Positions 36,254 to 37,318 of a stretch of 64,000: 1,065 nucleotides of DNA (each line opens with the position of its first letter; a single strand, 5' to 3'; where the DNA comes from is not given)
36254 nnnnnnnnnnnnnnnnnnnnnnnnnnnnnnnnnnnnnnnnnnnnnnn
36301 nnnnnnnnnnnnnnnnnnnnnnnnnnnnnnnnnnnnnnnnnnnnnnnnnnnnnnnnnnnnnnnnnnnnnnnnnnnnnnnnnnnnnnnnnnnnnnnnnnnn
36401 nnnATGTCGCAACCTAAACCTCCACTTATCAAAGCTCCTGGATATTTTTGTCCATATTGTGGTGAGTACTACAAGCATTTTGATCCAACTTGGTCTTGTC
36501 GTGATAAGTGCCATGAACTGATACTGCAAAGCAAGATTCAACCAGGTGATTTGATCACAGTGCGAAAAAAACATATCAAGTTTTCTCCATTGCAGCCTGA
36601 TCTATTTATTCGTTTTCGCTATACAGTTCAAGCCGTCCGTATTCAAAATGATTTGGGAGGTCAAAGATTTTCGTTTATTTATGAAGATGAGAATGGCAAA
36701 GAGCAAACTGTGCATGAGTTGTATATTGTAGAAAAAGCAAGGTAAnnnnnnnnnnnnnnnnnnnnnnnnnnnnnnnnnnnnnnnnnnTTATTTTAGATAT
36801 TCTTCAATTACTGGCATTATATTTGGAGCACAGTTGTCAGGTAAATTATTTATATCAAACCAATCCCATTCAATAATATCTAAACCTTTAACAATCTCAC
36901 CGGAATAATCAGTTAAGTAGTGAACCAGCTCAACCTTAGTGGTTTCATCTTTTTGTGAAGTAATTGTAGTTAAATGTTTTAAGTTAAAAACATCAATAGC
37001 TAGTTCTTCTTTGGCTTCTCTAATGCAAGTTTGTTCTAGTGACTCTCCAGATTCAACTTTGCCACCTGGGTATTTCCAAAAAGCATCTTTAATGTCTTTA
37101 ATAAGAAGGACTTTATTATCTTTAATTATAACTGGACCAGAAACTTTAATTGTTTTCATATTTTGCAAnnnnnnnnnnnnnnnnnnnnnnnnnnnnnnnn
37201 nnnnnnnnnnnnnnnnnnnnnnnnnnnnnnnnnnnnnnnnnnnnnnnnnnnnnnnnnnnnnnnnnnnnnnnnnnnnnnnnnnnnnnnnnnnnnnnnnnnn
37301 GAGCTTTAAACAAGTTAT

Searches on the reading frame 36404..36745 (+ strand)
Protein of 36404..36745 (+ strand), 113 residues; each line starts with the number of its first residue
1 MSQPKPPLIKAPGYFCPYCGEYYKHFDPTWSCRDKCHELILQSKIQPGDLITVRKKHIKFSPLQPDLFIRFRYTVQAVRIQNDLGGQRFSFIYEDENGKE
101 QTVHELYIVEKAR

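Call 3: search_protein_families(library=pfam, proteins=[window:36404-36745:+], max_evalue=1)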
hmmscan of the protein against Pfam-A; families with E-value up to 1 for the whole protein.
window:36404-36745:+ (113 aa): 0 families

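Call 17: search_protein_families(library=ncbifam, proteins=[window:36404-36745:+], max_evalue=0.1)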
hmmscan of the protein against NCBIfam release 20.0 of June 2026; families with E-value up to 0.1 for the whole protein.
window:36404-36745:+ (113 aa): 1 family
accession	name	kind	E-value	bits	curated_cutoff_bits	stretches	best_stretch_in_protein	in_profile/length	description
TIGR03831.1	YgiT_finger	domain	0.022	15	20.2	1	11-23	30-42/46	YgiT-type zinc finger protein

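Call 25: predict_structure(alignment_id=A2)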
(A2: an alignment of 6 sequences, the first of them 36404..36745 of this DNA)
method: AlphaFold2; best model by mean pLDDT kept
length: 113 residues; sequences in the alignment: 6
mean_pLDDT: 47.4   pTM: 0.33
mean pLDDT of the five models: 47.4, 47.1, 46.9, 44.9, 41.8
residues with pLDDT >= 90: 0; 70-90: 0; 50-70: 44; < 50: 69
segments of 3 or more residues with pLDDT < 50: 1-12, 52-72, 76-92, 98-100, 102-113
pLDDT, mean of each block of 10 residues (from residue 1): 36 51 63 63 51 40 38 48 41 50 45 34
secondary structure, 60 per line:
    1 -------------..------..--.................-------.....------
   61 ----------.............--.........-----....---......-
elements in order: H26-42 E50-54 E71-83 E86-94 E100-103 E107-112

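Call 28: search_protein_representatives(alignment_id=A2)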
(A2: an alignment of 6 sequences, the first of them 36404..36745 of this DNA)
Query: 6 sequences, 109 profile positions. Proteins with E-value up to 0.001 (for the whole library): 14; up to 1e-10: 4; up to 1e-30: 3. The best 14 are listed.
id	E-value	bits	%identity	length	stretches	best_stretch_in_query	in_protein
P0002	1.2e-42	160.7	-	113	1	1-105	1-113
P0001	1.4e-39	150.7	-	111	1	1-109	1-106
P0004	5.2e-36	139.3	-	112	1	1-106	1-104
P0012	5.8e-11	58.7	-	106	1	7-95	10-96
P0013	4.8e-06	42.9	-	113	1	4-90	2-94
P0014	5.0e-06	42.8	-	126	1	4-85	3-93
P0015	5.7e-06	42.6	-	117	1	1-103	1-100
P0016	3.5e-05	40.1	-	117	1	4-78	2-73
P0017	5.0e-05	39.6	-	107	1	10-103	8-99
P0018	5.6e-05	39.4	-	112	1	7-104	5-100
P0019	6.2e-05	39.3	-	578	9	6-28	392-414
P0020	7.1e-05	39.1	-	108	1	5-89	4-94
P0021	5.1e-04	36.3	-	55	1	14-61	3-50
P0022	8.2e-04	35.7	-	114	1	4-51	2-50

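Call 31: find_encoding_contigs(protein=P0012, flank=8000, max_places=4)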
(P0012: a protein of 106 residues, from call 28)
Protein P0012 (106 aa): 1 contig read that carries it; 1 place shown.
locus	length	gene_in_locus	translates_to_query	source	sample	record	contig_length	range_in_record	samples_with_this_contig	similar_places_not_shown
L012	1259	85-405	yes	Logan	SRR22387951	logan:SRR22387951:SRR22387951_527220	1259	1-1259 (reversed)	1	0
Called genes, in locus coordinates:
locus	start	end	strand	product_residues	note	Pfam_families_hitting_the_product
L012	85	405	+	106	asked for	-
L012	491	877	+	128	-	-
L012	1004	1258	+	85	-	?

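Call 32: find_encoding_contigs(protein=P0014, flank=8000, max_places=4)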
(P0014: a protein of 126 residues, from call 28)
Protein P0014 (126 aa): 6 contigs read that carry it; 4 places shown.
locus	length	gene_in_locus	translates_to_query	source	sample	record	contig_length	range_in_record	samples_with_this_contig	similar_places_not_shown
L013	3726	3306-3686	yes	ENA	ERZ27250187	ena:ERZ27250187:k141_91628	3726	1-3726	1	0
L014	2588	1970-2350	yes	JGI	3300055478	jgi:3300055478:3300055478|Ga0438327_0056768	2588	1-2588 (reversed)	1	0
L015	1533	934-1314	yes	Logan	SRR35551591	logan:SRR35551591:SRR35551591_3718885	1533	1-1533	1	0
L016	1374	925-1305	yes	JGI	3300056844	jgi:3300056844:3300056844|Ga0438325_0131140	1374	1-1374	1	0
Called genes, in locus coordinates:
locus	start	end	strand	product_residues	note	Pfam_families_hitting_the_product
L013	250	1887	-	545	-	PF00118:Cpn60_TCP1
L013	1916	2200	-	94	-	PF00166:Cpn10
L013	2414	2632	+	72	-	-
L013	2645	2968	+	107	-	-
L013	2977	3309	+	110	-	-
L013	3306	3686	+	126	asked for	-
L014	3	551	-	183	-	?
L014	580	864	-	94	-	PF00166:Cpn10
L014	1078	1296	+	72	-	-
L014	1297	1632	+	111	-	-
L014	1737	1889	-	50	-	-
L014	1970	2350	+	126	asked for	-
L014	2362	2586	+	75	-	?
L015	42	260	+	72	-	-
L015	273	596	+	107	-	-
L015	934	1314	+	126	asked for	-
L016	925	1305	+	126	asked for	-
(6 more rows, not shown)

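Call 33: find_encoding_contigs(protein=P0017, flank=8000, max_places=4)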
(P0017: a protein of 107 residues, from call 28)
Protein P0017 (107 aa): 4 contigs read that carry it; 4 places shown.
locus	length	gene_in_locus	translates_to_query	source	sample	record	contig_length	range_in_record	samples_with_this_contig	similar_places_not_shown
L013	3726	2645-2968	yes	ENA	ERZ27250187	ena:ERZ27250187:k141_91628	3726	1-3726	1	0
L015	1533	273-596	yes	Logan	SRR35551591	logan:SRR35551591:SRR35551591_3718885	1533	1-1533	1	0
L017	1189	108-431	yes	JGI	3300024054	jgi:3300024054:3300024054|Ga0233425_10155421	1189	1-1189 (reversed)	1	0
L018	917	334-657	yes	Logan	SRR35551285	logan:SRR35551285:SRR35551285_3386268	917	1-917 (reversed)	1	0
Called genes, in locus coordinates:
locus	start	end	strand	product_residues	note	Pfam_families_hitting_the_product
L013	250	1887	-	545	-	PF00118:Cpn60_TCP1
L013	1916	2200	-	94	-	PF00166:Cpn10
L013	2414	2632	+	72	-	-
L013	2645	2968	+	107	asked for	-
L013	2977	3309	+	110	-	-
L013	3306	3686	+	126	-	-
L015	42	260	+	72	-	-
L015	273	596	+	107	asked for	-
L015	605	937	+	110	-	-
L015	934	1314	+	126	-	-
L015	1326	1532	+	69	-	?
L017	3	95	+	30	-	?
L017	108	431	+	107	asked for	-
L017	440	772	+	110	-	-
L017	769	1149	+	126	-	-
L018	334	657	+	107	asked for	-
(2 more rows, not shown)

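Call 39: find_encoding_contigs(protein=P0018, flank=8000, max_places=5)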
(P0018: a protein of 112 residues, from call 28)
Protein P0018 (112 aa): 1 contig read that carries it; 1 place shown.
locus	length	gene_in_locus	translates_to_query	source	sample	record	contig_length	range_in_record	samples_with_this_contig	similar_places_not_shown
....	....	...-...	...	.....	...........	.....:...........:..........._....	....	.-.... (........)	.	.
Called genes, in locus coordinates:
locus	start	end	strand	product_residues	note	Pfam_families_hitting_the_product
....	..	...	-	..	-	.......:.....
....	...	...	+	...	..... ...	-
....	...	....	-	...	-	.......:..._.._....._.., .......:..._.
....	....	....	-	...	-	-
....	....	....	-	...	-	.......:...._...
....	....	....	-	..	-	?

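Call 40: find_encoding_contigs(protein=P0015, flank=8000, max_places=5)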
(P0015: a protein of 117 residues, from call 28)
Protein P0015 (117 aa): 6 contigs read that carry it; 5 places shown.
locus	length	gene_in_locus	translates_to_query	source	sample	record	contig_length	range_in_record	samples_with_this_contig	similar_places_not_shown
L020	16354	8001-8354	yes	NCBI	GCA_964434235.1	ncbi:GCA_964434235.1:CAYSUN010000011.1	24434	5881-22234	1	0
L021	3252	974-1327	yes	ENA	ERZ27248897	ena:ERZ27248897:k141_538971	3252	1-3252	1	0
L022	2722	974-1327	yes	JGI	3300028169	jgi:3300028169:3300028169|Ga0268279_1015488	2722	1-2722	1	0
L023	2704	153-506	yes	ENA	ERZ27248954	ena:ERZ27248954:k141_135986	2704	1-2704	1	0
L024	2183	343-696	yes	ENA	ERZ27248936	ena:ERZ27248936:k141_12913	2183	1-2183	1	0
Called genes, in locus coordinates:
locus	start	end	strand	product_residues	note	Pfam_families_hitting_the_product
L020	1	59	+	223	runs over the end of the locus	-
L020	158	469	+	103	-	-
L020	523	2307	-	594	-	PF05157:MshEN, PF00437:T2SSE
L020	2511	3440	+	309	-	-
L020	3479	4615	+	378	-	PF01926:MMR_HSR1, PF02421:FeoB_N, PF06071:YchF-GTPase_C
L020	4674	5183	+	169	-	-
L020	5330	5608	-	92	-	-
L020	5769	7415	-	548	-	PF00118:Cpn60_TCP1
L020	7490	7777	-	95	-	PF00166:Cpn10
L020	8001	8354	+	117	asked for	-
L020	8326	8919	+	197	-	-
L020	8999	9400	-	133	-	PF00293:NUDIX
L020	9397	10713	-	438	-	PF04932:Wzy_C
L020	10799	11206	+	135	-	-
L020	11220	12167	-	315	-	-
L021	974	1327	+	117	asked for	-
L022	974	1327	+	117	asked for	-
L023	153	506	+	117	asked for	-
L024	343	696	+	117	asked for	-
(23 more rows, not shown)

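Call 44: find_homologous_proteins(query=A3, max_evalue=0.01)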
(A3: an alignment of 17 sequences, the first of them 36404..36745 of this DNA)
Query A3 (17 sequences) (113 aa, profile of the alignment): 6 proteins with E <= 0.01 among 806 candidates.
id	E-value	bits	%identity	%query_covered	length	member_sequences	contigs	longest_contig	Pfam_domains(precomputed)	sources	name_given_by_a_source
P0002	1.5e-25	107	100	100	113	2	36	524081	-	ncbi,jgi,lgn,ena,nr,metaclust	ncbi:hypothetical protein HN858_03330 [Candidatus Falkowbacteria bacterium]|jgi:hypothetical protein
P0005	4.4e-25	106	31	45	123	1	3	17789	-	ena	-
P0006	1.1e-24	104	70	100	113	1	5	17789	-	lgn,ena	-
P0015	2.8e-23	100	22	45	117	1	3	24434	-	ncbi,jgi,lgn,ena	-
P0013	2.1e-21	94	28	42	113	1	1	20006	-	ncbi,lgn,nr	ncbi:hypothetical protein HY932_02455 [Candidatus Falkowbacteria bacterium]|nr:hypothetical protein 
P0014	3.3e-18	84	38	46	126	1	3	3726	-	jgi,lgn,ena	jgi:hypothetical protein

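Call 73: find_encoding_contigs(protein=P0013, flank=8000, max_places=3)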
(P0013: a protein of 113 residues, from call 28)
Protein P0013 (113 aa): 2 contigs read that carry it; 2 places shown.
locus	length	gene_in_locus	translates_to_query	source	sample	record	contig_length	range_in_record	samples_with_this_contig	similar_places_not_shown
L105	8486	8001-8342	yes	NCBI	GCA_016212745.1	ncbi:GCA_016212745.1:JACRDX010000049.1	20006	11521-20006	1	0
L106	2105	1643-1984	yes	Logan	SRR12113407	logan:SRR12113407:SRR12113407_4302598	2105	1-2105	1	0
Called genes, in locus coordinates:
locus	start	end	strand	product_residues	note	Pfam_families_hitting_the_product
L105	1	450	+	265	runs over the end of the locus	PF00149:Metallophos, PF13277:YmdB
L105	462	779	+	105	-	PF00216:Bac_DNA_binding, PF18291:HU-HIG (weak)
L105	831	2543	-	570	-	PF00437:T2SSE, PF25199:nSTAND_NTPase5 (faint), PF13173:AAA_14 (faint)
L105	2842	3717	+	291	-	-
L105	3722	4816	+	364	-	PF01926:MMR_HSR1, PF02421:FeoB_N, PF06071:YchF-GTPase_C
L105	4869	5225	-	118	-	PF02675:AdoMet_dc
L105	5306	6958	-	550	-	PF00118:Cpn60_TCP1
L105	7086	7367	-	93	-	PF00166:Cpn10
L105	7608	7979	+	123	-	-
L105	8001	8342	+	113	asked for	-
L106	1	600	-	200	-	?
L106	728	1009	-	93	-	PF00166:Cpn10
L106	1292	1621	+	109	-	-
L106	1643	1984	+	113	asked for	-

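Call 74: find_encoding_contigs(protein=P0016, flank=8000, max_places=3)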
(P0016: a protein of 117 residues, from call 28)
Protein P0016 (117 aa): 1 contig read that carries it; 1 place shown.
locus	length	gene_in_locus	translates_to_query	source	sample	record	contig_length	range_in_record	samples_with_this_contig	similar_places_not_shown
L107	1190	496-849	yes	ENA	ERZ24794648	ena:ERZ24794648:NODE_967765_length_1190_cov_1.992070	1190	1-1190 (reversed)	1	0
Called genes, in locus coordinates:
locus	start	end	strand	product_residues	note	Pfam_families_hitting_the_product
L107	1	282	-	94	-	?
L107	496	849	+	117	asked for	-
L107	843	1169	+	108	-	-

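Call 90: find_related_loci(query=P0012, collection=metagenome_contigs, flank=6000)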
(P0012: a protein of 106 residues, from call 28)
Query P0012 (106 aa) in metagenome_contigs; peptide patterns used: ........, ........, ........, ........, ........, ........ (x = any residue, [..] = any of these).
133 stretches matched a pattern; 2 encode a relative of the query (tblastn E <= 1e-3); 2 distinct loci.
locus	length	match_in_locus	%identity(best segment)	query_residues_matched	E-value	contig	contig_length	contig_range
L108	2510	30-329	91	1-100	4e-63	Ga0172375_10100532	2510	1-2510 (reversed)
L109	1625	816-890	52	6-30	3e-6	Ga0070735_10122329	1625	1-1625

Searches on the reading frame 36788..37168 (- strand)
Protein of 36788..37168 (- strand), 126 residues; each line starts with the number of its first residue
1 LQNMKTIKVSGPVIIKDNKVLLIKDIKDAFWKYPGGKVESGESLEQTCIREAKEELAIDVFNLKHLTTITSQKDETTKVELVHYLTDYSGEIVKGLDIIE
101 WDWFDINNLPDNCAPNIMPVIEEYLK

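Call 17: search_protein_families(library=ncbifam, proteins=[window:36788-37168:-], max_evalue=0.1)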
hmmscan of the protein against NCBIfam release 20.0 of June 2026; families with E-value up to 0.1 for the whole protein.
window:36788-37168:- (126 aa): 25 families
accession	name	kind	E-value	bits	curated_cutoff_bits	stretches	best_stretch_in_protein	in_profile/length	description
NF006530.0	PRK08999.1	equivalog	8e-14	51.4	245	1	3-112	2-115/315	Nudix family hydrolase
NF007834.0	PRK10546.1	equivalog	1.6e-11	44.1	156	1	4-124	1-125/135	pyrimidine (deoxy)nucleoside triphosphate diphosphatase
TIGR00586.1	mutt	equivalog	6.6e-11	42.3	97.9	1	4-112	2-114/129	8-oxo-dGTP diphosphatase MutT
NF008044.0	PRK10776.1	equivalog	2.7e-10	40.2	148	1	29-111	31-112/130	8-oxo-dGTP diphosphatase MutT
NF041652.1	Nud_hyd_Dein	equivalog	9.6e-09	35.6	200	1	10-72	16-86/152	Nudix hydrolase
NF001299.0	PRK00241.1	equivalog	1.6e-08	34.4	158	1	28-111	158-240/263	NAD(+) diphosphatase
NF006961.0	PRK09438.1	equivalog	6.1e-08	32.3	103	1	14-94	14-95/151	dihydroneopterin triphosphate diphosphatase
TIGR02705.1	nudix_YtkD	equivalog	1.2e-06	28.1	154.4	1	14-77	30-93/156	RNA deprotection pyrophosphohydrolase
NF012016.0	PRK15472.1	equivalog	8.1e-06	25.6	95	1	8-78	5-79/141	nucleoside triphosphatase NudI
NF001934.0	PRK00714.1-1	equivalog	1.3e-05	24.7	241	1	14-67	15-69/176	RNA pyrophosphohydrolase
NF001935.0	PRK00714.1-2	equivalog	2.3e-05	24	259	1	14-64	16-66/183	RNA pyrophosphohydrolase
NF001936.0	PRK00714.1-3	equivalog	0.00016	21.5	118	1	24-63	31-69/155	RNA pyrophosphohydrolase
NF001937.0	PRK00714.1-4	equivalog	0.00021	20.9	139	1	14-67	16-69/161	RNA pyrophosphohydrolase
NF001938.0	PRK00714.1-5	equivalog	0.00026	20.4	116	1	26-60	42-76/172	RNA pyrophosphohydrolase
NF052459.1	OxoGTPPhMutT1Mycb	equivalog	0.00031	20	475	1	19-107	19-107/292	8-oxo-(d)GTP phosphatase MutT1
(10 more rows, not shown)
